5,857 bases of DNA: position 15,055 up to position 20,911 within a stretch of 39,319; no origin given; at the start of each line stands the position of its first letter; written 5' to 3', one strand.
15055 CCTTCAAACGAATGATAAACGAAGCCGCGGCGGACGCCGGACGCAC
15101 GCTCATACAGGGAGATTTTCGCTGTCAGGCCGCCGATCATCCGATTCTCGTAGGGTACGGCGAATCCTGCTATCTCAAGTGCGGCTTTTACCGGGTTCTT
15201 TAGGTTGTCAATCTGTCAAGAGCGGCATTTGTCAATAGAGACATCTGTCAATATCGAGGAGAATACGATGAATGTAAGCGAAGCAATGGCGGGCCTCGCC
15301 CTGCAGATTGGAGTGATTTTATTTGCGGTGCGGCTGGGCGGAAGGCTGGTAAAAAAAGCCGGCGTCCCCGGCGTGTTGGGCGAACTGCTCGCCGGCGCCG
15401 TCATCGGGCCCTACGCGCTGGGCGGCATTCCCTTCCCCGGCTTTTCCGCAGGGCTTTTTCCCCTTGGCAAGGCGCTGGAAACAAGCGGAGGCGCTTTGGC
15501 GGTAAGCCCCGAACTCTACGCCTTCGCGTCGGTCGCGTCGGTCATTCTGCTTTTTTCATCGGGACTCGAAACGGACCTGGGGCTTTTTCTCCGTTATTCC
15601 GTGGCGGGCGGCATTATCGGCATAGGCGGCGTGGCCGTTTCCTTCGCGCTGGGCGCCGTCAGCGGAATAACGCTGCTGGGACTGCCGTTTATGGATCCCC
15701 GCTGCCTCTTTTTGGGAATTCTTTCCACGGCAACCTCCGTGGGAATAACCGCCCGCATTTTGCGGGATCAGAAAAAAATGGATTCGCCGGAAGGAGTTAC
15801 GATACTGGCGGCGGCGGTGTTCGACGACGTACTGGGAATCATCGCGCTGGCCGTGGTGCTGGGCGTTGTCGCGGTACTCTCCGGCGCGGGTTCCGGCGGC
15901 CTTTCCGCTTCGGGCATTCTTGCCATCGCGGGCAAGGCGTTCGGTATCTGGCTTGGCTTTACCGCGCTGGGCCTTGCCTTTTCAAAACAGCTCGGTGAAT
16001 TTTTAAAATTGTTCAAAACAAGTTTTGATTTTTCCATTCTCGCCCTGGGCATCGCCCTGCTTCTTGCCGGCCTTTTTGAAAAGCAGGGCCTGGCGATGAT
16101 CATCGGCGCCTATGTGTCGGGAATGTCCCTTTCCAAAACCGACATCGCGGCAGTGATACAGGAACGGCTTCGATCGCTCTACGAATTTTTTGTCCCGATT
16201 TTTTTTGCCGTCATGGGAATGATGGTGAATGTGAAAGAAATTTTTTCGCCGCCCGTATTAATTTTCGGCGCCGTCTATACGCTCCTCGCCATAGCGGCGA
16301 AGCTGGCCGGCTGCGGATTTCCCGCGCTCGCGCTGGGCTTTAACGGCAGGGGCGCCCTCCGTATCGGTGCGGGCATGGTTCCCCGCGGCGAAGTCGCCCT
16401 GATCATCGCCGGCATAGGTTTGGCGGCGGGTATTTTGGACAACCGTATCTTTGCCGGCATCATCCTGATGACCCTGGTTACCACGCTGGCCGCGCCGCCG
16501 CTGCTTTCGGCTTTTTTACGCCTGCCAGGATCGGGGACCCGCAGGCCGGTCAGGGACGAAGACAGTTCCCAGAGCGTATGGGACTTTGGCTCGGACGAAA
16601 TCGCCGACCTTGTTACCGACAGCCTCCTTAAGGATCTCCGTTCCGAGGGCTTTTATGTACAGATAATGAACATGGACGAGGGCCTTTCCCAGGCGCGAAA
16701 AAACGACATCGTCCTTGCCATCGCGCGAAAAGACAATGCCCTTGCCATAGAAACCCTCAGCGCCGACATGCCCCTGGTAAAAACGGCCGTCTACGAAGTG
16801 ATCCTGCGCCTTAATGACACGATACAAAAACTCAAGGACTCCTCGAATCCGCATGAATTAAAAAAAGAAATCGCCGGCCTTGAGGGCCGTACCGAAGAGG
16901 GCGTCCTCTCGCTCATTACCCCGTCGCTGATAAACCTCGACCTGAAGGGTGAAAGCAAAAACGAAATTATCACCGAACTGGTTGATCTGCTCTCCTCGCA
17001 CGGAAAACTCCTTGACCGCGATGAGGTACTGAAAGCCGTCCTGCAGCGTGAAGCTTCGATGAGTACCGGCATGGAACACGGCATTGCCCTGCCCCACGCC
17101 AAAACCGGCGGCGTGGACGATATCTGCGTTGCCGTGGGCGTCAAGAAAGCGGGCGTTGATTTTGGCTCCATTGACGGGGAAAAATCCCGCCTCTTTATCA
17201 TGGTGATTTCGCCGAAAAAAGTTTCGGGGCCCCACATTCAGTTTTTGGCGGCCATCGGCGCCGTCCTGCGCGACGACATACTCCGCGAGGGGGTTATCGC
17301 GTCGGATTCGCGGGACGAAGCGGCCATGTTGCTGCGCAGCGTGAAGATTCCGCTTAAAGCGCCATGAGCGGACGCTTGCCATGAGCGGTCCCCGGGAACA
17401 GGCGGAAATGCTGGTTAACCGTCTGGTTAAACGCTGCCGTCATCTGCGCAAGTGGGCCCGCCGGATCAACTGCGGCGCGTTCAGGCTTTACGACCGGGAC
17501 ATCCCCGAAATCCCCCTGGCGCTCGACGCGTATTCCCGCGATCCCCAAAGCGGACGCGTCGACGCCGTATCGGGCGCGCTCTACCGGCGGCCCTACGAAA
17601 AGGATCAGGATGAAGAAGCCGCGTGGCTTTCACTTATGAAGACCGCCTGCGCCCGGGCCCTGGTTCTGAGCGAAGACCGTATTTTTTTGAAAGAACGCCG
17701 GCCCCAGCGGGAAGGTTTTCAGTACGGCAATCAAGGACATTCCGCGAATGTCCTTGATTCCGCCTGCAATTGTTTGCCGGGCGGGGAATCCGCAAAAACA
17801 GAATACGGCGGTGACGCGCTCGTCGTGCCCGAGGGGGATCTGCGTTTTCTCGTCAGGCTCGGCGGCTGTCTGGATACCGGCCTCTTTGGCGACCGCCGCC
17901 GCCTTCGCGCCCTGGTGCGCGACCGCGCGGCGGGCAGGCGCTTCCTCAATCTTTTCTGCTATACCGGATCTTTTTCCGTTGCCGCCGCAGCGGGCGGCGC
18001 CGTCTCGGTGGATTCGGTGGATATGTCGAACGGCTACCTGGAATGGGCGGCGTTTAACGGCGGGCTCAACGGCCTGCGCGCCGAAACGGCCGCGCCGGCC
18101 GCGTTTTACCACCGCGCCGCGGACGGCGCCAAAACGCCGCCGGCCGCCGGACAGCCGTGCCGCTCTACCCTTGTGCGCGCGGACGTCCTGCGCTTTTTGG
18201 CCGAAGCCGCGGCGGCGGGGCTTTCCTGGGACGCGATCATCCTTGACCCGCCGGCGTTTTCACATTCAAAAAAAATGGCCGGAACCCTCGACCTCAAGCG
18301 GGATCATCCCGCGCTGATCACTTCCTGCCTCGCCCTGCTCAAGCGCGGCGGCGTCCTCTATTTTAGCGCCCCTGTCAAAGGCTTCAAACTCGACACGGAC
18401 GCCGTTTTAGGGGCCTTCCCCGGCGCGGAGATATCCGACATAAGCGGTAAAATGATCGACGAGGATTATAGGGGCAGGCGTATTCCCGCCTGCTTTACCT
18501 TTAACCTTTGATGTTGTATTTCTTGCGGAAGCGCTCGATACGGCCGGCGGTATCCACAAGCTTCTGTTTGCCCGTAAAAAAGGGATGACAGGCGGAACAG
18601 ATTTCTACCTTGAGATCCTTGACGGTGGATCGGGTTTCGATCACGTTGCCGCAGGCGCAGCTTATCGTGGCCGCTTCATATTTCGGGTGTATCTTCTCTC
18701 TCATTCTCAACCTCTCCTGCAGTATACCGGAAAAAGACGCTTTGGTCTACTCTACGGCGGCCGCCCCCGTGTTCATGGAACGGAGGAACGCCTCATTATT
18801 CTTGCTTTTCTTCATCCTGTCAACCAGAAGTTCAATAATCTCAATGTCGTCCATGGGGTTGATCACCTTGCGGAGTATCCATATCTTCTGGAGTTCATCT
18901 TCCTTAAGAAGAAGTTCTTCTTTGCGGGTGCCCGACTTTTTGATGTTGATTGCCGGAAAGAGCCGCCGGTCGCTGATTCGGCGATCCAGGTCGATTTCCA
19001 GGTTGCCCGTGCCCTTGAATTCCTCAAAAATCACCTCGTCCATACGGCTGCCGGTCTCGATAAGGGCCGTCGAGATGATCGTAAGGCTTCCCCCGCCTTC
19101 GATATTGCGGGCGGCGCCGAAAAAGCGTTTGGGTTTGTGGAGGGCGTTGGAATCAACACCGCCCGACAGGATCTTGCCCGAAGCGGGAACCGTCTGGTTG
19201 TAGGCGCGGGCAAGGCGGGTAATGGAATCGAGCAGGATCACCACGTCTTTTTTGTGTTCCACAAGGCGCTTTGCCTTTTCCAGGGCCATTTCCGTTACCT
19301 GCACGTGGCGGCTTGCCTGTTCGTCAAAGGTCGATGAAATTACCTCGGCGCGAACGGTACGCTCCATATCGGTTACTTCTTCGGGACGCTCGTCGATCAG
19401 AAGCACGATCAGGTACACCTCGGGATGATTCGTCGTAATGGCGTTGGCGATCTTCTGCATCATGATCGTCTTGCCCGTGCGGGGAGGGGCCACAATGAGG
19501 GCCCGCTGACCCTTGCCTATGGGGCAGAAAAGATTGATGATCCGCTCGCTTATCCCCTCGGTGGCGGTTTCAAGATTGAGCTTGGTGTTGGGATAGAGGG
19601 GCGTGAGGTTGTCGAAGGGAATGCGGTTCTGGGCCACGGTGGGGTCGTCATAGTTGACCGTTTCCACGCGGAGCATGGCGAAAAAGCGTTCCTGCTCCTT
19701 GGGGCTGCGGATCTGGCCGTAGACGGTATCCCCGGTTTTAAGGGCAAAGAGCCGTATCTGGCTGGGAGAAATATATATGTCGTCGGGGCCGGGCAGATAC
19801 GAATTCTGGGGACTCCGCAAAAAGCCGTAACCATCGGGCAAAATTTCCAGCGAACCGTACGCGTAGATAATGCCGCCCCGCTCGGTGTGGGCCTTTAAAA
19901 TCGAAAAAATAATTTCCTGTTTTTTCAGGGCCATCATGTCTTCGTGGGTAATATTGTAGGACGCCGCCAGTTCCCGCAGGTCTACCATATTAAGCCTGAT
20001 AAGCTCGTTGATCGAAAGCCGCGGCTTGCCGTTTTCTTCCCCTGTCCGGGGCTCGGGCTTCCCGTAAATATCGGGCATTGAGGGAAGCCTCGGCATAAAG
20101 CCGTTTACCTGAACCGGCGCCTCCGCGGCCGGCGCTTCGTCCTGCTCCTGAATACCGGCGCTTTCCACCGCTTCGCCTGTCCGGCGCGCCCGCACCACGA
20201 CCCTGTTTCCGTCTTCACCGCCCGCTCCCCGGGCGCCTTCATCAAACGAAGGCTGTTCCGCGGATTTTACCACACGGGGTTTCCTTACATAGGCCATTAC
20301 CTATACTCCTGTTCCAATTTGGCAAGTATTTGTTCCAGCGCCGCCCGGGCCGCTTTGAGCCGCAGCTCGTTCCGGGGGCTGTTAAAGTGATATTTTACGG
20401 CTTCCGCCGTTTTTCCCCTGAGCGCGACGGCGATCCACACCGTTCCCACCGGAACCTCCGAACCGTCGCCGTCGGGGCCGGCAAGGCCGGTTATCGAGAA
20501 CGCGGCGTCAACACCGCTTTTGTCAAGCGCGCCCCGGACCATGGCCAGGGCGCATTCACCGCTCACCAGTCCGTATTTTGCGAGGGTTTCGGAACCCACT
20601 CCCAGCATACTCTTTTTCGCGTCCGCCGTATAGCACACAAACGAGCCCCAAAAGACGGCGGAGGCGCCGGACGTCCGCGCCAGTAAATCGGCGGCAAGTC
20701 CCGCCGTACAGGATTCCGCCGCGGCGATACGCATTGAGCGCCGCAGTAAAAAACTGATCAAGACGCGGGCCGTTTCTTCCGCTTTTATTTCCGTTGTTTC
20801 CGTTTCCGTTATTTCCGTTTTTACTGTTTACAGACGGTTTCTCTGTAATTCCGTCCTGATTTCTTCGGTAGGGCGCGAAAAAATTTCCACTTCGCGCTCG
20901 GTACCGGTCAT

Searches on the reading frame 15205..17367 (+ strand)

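Call 52: search_protein_families(library=pfam, proteins=[window:15205-17367:+], max_evalue=0.00001)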
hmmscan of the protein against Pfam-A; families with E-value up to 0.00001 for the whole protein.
window:15205-17367:+ (720 aa): 2 families
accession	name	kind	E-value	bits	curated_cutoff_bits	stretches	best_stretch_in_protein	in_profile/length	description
PF00999.27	Na_H_Exchanger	-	6.4e-48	163.9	26.2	1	41-438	6-373/375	Sodium/hydrogen exchanger, transmembrane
PF00359.27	PTS_EIIA_2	-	1.1e-27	97.2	27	1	570-711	2-142/144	Phosphoenolpyruvate-dependent sugar phosphotransferase system, EIIA 2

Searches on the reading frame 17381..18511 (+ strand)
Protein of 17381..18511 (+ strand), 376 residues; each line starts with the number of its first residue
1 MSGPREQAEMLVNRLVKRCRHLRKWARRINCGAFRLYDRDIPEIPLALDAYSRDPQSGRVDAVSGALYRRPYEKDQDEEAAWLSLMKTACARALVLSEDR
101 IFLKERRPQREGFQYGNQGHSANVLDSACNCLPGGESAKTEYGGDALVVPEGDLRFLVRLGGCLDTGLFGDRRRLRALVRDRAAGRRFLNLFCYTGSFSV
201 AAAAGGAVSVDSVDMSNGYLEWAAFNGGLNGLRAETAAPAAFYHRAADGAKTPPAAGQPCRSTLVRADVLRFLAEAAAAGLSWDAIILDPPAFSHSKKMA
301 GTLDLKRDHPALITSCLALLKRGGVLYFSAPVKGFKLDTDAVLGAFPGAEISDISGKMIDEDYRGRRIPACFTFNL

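Call 52: search_protein_families(library=pfam, proteins=[window:17381-18511:+], max_evalue=0.00001)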
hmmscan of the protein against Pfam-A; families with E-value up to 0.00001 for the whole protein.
window:17381-18511:+ (376 aa): 1 family
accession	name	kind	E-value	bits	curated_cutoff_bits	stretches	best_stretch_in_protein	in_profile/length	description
PF10672.15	Methyltrans_SAM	-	3.4e-18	66.3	27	1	146-232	85-171/286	S-adenosylmethionine-dependent methyltransferase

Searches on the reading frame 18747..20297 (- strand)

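Call 52: search_protein_families(library=pfam, proteins=[window:18747-20297:-], max_evalue=0.00001)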
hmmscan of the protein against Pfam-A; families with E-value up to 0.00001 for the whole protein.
window:18747-20297:- (516 aa): 3 families
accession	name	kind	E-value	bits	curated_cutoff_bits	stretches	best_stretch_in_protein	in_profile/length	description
PF07497.18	Rho_RNA_bind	-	5.6e-32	109.8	27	1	148-219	3-72/73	Rho termination factor, RNA-binding domain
PF00006.31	ATP-synt_ab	-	4.7e-26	92.2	29.5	1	252-455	3-211/213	ATP synthase alpha/beta family, nucleotide-binding domain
PF07498.18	Rho_N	-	2.4e-10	40.7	24.9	1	98-142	1-43/43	Rho termination factor, N-terminal domain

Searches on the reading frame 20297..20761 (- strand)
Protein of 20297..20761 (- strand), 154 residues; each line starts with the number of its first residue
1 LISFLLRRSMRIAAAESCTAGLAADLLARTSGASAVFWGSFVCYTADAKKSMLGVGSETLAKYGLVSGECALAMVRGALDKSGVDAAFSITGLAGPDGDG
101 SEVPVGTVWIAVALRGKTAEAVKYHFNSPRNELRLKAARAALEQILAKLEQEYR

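Call 52: search_protein_families(library=pfam, proteins=[window:20297-20761:-], max_evalue=0.00001)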
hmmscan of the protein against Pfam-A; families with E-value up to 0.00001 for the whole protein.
window:20297-20761:- (154 aa): 1 family
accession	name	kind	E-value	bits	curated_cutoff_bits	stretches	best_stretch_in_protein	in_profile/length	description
PF02464.23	CinA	-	5.7e-46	156.4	23.5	1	4-147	11-153/155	Competence-damaged protein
